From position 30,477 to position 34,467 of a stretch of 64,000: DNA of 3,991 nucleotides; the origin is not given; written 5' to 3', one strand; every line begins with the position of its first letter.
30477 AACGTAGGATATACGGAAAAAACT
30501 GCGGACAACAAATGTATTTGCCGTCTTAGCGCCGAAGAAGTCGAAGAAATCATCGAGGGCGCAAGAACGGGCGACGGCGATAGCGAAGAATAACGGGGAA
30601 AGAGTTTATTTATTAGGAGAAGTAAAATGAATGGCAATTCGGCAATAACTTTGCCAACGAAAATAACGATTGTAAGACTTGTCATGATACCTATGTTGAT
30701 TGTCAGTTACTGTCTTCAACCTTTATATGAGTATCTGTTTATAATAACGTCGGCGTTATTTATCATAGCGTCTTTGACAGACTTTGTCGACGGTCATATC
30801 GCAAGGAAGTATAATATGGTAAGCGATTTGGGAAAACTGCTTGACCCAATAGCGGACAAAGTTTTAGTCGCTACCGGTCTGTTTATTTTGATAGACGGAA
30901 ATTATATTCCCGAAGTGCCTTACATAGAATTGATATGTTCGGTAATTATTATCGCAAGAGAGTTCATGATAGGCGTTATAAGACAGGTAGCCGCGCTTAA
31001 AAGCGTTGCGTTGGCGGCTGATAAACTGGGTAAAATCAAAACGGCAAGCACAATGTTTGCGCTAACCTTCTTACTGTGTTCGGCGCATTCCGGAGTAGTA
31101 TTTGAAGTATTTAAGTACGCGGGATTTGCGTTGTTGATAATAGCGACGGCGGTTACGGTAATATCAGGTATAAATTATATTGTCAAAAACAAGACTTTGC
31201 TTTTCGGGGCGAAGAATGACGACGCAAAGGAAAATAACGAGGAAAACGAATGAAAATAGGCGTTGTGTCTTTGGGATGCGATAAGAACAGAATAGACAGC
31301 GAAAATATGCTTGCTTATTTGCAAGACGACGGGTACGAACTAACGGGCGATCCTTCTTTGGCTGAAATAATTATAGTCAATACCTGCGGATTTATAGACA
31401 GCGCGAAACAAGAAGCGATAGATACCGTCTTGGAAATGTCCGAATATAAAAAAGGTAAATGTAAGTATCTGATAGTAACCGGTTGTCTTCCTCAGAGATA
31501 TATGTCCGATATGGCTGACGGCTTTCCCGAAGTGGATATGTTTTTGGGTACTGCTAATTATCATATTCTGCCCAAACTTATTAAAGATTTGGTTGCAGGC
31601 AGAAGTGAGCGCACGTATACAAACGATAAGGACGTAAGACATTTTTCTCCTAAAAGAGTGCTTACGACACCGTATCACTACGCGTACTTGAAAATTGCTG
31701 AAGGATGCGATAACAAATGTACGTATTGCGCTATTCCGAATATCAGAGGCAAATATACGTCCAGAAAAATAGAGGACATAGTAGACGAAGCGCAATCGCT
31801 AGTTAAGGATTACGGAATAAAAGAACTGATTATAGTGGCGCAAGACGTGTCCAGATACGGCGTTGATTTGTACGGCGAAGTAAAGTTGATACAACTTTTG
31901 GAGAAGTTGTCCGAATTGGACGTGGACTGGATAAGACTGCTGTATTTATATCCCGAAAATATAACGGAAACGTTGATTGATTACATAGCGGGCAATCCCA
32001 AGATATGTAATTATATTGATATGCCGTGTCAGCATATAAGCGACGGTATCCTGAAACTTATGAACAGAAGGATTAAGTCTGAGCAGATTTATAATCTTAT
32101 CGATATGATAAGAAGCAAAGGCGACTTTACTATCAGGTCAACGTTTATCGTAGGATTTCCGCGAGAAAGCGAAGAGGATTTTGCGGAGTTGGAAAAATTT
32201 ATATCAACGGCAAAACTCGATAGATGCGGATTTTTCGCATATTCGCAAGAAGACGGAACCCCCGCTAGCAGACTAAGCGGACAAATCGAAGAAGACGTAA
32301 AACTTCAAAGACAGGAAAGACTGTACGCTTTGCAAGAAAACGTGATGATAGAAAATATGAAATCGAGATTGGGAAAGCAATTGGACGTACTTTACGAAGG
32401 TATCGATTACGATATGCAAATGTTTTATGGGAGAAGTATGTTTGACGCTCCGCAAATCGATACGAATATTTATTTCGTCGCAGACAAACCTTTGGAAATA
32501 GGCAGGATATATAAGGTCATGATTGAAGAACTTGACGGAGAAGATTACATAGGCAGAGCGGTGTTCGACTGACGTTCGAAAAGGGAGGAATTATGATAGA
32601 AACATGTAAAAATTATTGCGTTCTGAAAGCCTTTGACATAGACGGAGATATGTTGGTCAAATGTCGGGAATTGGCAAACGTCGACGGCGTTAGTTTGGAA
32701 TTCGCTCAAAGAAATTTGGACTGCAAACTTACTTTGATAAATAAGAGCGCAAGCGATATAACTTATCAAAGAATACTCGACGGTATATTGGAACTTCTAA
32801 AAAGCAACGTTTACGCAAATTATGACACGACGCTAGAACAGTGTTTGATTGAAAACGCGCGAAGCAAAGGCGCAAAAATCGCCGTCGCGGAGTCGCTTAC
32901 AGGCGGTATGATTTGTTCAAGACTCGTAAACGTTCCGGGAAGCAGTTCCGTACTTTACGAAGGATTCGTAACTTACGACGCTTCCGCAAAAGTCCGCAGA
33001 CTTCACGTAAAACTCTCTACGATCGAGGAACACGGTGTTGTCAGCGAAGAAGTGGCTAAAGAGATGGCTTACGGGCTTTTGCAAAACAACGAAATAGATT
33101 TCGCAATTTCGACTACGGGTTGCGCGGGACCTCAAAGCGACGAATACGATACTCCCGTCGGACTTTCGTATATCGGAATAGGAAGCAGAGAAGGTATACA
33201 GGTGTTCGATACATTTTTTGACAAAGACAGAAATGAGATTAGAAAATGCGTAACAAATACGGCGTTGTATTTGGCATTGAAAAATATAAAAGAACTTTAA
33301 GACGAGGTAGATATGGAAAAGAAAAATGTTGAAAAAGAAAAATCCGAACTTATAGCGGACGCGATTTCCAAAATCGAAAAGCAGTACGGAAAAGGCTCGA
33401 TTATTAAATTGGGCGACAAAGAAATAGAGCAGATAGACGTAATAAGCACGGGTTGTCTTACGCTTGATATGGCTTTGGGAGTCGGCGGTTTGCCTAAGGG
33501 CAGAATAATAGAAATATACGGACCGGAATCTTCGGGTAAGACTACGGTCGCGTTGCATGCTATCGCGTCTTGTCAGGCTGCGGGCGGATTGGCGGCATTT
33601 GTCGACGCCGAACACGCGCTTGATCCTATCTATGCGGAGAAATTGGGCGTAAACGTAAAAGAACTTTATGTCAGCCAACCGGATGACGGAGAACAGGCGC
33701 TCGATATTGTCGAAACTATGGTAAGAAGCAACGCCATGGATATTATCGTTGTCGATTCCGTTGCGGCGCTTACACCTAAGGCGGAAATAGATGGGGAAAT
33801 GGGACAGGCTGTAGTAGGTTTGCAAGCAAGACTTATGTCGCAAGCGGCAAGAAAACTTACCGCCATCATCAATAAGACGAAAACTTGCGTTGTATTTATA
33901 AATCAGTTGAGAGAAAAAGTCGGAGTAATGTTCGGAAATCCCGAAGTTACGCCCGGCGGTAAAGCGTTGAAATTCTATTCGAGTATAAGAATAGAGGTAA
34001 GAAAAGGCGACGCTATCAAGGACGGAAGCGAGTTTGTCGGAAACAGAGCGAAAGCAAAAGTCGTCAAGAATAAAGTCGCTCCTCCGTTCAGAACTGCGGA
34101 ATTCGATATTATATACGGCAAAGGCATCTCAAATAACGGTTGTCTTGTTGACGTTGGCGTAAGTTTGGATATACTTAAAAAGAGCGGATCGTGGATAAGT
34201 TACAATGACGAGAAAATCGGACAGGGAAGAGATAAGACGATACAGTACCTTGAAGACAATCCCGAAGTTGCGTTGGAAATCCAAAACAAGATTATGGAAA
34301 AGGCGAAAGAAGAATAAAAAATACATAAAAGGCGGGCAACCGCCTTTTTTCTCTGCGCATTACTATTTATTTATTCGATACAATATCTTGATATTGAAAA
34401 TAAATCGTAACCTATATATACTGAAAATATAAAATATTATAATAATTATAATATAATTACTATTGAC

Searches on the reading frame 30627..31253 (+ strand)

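Call 58: search_protein_families(library=pfam, proteins=[window:30627-31253:+], max_evalue=0.00001)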
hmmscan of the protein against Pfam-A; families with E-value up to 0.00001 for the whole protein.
window:30627-31253:+ (208 aa): 1 family
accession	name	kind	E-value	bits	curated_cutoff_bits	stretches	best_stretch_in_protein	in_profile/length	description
PF01066.26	CDP-OH_P_transf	-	5.1e-35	121.5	22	1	8-178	2-151/152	CDP-alcohol phosphatidyltransferase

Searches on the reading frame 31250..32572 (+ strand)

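Call 58: search_protein_families(library=pfam, proteins=[window:31250-32572:+], max_evalue=0.00001)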
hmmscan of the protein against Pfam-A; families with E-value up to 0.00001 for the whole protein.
window:31250-32572:+ (440 aa): 3 families
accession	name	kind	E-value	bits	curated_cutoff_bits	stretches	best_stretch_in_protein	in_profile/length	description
PF00919.26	UPF0004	-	5.8e-26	90.8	27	1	2-100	1-98/98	Uncharacterized protein family UPF0004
PF04055.27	Radical_SAM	-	1.2e-21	78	29.5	1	149-318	3-166/166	Radical SAM superfamily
PF18693.7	TRAM_2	-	3.9e-14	53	27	1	375-438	2-63/63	TRAM domain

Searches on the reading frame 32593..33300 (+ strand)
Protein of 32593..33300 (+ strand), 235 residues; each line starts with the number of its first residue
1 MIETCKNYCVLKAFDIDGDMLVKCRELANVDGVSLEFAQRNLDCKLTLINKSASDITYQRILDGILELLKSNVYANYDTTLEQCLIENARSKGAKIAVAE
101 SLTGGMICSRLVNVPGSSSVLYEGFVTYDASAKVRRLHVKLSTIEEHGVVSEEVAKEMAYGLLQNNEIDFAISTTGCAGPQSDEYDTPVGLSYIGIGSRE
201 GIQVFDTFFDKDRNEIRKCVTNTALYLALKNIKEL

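Call 58: search_protein_families(library=pfam, proteins=[window:32593-33300:+], max_evalue=0.00001)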
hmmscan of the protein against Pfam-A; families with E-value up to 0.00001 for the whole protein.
window:32593-33300:+ (235 aa): 1 family
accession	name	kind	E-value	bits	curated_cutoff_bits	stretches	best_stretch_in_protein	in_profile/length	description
PF02464.23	CinA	-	1.7e-47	161.3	23.5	1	79-230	2-153/155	Competence-damaged protein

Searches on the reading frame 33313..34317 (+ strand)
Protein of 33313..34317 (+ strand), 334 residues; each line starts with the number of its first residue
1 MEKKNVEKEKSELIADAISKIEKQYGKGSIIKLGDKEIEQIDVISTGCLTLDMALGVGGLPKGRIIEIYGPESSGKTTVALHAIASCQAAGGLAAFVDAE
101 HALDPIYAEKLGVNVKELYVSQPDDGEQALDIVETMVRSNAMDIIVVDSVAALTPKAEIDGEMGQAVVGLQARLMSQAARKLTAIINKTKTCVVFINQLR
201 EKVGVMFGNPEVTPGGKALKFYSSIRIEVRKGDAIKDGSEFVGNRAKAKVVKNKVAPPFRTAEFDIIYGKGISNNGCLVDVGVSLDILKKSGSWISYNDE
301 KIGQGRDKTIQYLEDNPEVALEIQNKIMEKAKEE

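Call 58: search_protein_families(library=pfam, proteins=[window:33313-34317:+], max_evalue=0.00001)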
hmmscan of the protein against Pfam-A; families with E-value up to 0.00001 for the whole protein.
window:33313-34317:+ (334 aa): 4 families
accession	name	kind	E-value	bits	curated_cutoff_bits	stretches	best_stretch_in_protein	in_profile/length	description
PF00154.27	RecA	-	2.9e-135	450.2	27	1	14-273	3-262/262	recA bacterial DNA recombination protein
PF21096.2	RecA_C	-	3e-24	85.3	27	1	276-331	1-56/57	RecA C-terminal domain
PF08423.17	Rad51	-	3.4e-11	43.3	22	1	42-233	6-213/244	Rad51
PF06745.19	ATPase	-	7.3e-08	32.5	26.6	0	45-121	2-80/231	KaiC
